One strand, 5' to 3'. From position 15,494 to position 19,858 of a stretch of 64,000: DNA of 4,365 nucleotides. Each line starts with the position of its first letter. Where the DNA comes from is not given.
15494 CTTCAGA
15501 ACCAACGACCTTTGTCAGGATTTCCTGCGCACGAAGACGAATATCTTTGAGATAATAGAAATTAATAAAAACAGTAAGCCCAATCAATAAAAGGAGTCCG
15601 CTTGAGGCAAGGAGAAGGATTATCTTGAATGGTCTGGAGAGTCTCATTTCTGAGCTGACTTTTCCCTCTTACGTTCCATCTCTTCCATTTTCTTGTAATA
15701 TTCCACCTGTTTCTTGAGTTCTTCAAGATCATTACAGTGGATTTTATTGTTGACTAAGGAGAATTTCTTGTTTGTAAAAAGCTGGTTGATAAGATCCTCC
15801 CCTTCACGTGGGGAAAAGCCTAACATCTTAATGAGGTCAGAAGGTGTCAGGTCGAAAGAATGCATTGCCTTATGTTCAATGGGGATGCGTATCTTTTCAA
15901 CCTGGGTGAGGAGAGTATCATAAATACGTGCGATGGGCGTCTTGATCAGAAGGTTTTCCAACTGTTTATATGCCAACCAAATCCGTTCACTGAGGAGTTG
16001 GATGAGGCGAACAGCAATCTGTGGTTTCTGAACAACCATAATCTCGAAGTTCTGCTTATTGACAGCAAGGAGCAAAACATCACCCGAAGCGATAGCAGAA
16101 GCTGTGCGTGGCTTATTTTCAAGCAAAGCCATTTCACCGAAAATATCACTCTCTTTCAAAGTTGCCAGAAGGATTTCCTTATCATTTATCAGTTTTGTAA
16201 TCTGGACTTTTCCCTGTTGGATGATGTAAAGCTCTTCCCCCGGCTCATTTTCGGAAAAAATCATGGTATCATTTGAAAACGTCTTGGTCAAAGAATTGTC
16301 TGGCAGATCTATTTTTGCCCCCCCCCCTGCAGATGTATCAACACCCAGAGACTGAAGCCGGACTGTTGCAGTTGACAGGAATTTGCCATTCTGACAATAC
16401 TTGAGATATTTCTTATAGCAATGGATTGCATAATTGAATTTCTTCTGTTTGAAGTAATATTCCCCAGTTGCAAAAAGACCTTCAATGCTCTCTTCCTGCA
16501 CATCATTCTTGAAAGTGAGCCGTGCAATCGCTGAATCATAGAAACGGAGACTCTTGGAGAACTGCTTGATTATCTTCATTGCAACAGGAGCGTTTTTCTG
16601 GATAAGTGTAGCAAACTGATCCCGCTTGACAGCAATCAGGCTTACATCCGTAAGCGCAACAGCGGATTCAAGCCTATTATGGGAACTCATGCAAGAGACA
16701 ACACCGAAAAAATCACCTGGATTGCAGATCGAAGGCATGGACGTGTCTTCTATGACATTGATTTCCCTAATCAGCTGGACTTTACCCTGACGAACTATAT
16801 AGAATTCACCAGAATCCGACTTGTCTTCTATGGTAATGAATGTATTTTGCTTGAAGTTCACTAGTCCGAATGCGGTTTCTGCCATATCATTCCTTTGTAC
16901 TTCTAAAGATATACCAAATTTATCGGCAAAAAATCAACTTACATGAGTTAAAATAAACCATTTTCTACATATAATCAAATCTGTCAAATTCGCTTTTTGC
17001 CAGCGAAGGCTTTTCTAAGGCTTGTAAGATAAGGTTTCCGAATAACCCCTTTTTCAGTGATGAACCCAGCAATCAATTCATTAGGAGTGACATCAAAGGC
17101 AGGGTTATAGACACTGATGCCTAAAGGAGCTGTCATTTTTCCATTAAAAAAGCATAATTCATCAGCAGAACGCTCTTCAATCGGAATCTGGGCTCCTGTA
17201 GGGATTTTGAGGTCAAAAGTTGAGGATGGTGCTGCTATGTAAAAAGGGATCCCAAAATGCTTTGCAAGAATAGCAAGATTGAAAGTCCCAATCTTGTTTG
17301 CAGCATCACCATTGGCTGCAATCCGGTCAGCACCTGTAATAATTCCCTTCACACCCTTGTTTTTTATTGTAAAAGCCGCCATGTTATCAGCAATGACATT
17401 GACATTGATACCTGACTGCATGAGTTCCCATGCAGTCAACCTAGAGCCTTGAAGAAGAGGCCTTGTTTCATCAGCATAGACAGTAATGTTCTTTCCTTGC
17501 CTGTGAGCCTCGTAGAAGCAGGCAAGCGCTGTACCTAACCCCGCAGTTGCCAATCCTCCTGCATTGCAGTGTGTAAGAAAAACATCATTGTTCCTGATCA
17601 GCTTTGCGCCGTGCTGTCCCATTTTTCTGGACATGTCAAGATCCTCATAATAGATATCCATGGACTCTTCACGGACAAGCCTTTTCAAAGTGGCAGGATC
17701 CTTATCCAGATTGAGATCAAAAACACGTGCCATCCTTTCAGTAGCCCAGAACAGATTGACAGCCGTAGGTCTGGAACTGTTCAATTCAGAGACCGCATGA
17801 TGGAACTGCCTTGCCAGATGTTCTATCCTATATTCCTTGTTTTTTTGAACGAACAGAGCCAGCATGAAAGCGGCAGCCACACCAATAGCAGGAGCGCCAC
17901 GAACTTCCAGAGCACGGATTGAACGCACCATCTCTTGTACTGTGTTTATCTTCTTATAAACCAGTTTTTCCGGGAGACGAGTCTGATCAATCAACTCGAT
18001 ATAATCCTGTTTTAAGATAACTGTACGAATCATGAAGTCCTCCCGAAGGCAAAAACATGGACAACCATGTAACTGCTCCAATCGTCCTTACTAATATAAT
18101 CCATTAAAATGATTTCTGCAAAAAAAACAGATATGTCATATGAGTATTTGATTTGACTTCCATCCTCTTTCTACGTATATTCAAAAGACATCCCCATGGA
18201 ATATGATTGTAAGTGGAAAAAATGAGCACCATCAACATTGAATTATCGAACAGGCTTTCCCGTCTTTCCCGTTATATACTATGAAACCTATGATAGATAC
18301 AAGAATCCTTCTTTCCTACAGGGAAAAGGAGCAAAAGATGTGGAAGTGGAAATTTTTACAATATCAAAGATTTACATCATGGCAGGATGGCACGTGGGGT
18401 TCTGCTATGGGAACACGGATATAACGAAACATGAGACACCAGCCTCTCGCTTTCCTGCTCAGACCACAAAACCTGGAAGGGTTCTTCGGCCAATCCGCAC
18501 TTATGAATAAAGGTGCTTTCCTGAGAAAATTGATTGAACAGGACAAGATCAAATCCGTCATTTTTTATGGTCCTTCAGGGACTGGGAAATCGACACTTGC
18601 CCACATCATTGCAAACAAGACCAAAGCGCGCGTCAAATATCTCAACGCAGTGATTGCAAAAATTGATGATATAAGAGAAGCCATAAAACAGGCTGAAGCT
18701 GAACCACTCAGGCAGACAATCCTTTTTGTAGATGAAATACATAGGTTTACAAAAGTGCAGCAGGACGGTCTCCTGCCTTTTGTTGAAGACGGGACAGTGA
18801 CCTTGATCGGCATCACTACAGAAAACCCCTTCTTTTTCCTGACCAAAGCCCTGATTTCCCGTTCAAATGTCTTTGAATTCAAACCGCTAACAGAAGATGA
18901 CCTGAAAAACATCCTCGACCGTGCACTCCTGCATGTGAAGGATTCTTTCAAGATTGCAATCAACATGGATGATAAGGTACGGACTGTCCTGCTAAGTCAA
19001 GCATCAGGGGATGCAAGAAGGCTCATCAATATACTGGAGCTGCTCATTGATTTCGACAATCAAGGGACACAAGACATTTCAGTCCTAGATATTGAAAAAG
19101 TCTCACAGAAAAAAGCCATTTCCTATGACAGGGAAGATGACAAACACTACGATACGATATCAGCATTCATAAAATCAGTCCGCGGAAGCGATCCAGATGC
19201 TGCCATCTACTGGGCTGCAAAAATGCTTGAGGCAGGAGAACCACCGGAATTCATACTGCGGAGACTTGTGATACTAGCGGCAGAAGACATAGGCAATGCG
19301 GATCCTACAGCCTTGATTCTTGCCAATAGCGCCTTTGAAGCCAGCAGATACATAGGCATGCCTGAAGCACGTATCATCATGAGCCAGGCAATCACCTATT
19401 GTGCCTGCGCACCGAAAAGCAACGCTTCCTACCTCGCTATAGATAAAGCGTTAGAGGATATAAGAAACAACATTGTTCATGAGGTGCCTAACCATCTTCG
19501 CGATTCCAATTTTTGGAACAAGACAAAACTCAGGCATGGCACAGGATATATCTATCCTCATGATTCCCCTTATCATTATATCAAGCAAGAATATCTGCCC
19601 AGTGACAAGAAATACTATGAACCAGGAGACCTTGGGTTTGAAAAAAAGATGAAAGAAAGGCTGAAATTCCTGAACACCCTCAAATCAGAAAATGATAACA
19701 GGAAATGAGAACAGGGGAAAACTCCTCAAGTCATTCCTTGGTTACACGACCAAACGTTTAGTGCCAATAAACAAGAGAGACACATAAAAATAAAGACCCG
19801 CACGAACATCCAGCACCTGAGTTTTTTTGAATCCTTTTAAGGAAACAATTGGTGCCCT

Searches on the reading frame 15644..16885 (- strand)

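Call 7: search_protein_families(library=pfam, proteins=[window:15644-16885:-], max_evalue=0.001)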
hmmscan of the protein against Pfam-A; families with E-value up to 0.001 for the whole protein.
window:15644-16885:- (413 aa): 1 family
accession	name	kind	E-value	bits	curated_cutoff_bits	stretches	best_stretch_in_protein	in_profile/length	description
PF00027.35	cNMP_binding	-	6.3e-38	129.1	27.5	2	201-283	2-85/89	Cyclic nucleotide-binding domain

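Call 8: search_protein_families(library=ncbifam, proteins=[window:15644-16885:-], max_evalue=0.001)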
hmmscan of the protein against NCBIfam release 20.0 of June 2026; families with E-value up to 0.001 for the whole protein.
window:15644-16885:- (413 aa): 11 families
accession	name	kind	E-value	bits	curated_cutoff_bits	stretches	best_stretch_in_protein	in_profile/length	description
NF008732.0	PRK11753.1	equivalog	1.1e-19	70.7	266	2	200-327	25-154/214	cAMP-activated global transcriptional regulator CRP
TIGR03697.1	NtcA_cyano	equivalog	1.9e-18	66.9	244.95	2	208-356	3-154/193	global nitrogen regulator NtcA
NF006901.0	PRK09392.1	equivalog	2.9e-15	56.2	211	2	195-343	27-181/236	transcriptional activator FtrB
NF058543.1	ActPatMycb56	equivalog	1e-13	50.8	460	1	209-302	30-122/317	acetyltransferase Pat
NF041163.2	encap_f2b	equivalog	3.2e-12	46.3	400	1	197-297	94-196/450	family 2B encapsulin nanocompartment shell protein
TIGR03896.1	cyc_nuc_ocin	subfamily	4.4e-11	42.7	161.05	1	202-304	12-119/317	bacteriocin-type transport-associated protein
NF050806.1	TransRegFixKCaul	equivalog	4.8e-06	26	300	1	198-303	23-126/215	transcriptional regulator FixK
NF052518.1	TransRegLdrP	equivalog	0.0001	22.4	300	0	201-266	2-69/195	transcriptional regulator LdrP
NF007707.0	PRK10402.1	subfamily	0.0001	22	180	0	201-302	34-136/226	transcriptional regulator YeiL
NF045989.1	TransRegFnrLRhodb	equivalog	0.00011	21.5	300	0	261-302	97-138/245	transcriptional regulator FnrL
NF050815.1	TransActFtrBCaul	equivalog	0.00075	18.8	300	0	195-330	29-164/251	transcriptional activator FtrB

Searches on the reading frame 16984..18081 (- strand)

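Call 7: search_protein_families(library=pfam, proteins=[window:16984-18081:-], max_evalue=0.001)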
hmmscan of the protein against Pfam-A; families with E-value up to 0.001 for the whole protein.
window:16984-18081:- (365 aa): 1 family
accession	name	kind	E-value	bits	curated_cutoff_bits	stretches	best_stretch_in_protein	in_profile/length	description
PF01008.23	IF-2B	-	4.8e-85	285.6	22.4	1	59-348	1-279/280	Initiation factor 2 subunit family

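Call 8: search_protein_families(library=ncbifam, proteins=[window:16984-18081:-], max_evalue=0.001)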
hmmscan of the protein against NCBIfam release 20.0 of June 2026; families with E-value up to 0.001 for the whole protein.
window:16984-18081:- (365 aa): 8 families
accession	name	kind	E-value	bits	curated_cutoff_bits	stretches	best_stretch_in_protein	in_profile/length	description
NF004326.0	PRK05720.1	subfamily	3e-132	440.7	271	1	18-362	10-355/358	s-methyl-5-thioribose-1-phosphate isomerase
TIGR00512.1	salvage_mtnA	equivalog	5.4e-128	426.7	279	1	20-348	2-334/335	S-methyl-5-thioribose-1-phosphate isomerase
TIGR00524.1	eIF-2B_rel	subfamily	1.9e-112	375.3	185.85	1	45-348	1-302/303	S-methyl-5-thioribose-1-phosphate isomerase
NF004700.0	PRK06036.1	equivalog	6.1e-105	351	528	1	19-353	2-334/339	S-methyl-5-thioribose-1-phosphate isomerase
NF004436.0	PRK05772.1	equivalog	5e-95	318.8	521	1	18-358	16-360/363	S-methyl-5-thioribose-1-phosphate isomerase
TIGR00511.1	ribulose_e2b2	equivalog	2.3e-58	197.8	314.1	1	48-348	2-287/301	ribose 1,5-bisphosphate isomerase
NF006210.0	PRK08335.1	equivalog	5.3e-23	81.7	339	1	47-350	5-272/275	translation initiation factor IF-2B subunit alpha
NF004994.0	PRK06372.1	equivalog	3.1e-16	59.6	249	1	199-348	110-247/253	translation initiation factor IF-2B subunit delta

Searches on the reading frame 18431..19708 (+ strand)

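Call 7: search_protein_families(library=pfam, proteins=[window:18431-19708:+], max_evalue=0.001)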
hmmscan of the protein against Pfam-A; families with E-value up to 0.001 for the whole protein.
window:18431-19708:+ (425 aa): 16 families
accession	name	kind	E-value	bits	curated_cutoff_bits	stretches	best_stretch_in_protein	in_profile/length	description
PF12002.13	MgsA_C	-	1.5e-64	217.4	27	1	252-413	1-165/167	MgsA AAA+ ATPase C terminal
PF16193.11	AAA_assoc_2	-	8.7e-23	80.8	34.3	1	176-251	4-81/81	AAA C-terminal domain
PF05496.18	RuvB_N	-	5e-15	56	27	1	10-126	1-116/159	Holliday junction DNA helicase RuvB P-loop domain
PF00004.35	AAA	-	6.9e-15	56.1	21.2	1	43-150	1-128/131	ATPase family associated with various cellular activities (AAA)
PF00158.32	Sigma54_activat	-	1.1e-06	28.8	20.2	0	33-70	17-52/168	Sigma-54 interaction domain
PF20720.3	nSTAND3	-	8.8e-06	25.9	27.2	1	39-103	16-74/155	Novel STAND NTPase 3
PF13173.12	AAA_14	-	2.4e-05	24.8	27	1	41-110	3-78/129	AAA domain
PF07728.20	AAA_5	-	8.1e-05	23.1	22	0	43-125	2-97/139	AAA domain (dynein-related subfamily)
PF07724.20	AAA_2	-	0.00022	21.7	27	0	39-141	2-125/166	AAA domain (Cdc48 subfamily)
PF13479.12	AAA_24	-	0.00025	21.4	27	0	42-108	4-78/195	AAA domain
PF13177.12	DNA_pol3_delta2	-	0.00043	20.7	27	0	77-153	82-160/161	DNA polymerase III, delta subunit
PF05673.19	DUF815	-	0.00059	19.5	23.8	0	32-103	45-116/249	Protein of unknown function (DUF815)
PF03193.22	RsgA_GTPase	-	0.00062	20.1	30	0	31-71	97-137/174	RsgA GTPase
PF06068.19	TIP49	-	0.00062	19.5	23.8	0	15-78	23-88/347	TIP49 P-loop domain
PF00931.28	NB-ARC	-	0.00063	19.5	23.5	0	29-65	7-44/248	NB-ARC domain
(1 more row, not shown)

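Call 8: search_protein_families(library=ncbifam, proteins=[window:18431-19708:+], max_evalue=0.001)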
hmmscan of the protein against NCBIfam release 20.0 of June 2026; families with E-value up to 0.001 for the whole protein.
window:18431-19708:+ (425 aa): 46 families (the best 25 are shown)
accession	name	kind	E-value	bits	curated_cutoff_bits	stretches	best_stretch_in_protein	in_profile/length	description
NF009881.0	PRK13341.1-2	equivalog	8.9e-137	456.9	651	1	3-411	15-431/736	AAA family ATPase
NF009883.0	PRK13341.1-4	equivalog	1.1e-125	420.3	668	1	2-411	17-434/729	AAA family ATPase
NF009882.0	PRK13341.1-3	equivalog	2.4e-104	349.9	1197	1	4-409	18-431/734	AAA family ATPase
NF009880.0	PRK13341.1-1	equivalog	2.6e-88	296.9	891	1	3-416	5-407/599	AAA family ATPase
NF011289.0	PRK14700.1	equivalog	6.8e-63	212.6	570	1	115-418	1-298/300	recombination factor protein RarA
NF000868.0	PRK00080.1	equivalog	6.1e-18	64.8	282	1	9-125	18-133/330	Holliday junction branch migration DNA helicase RuvB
TIGR02397.1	dnaX_nterm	equivalog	2.7e-16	59.8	250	2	76-224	97-238/355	DNA polymerase III subunit gamma/tau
NF003229.0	PRK04195.1-5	equivalog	4e-16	58.7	280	1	11-261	12-269/413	replication factor C large subunit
NF001679.0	PRK00440.1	equivalog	4.5e-16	58.8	303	1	11-214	13-217/322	replication factor C small subunit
TIGR00635.1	ruvB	equivalog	2.1e-14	53.3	299.05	1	14-124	2-111/305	Holliday junction branch migration DNA helicase RuvB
NF004549.0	PRK05896.1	equivalog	2.2e-13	49.8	578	1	78-224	101-240/642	DNA polymerase III subunits gamma and tau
NF011523.0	PRK14962.1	equivalog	2.4e-11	43.1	576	1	74-211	98-228/474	DNA polymerase III subunits gamma and tau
TIGR02903.1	spore_lon_C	equivalog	5.7e-10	38.3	678.8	0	6-67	144-202/615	Lon family ATP-dependent protease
NF003226.0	PRK04195.1-1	equivalog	1e-09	37.9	588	1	37-214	37-216/405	replication factor C large subunit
NF003230.0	PRK04195.1-6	equivalog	1.6e-09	37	441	1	11-209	9-209/494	replication factor C large subunit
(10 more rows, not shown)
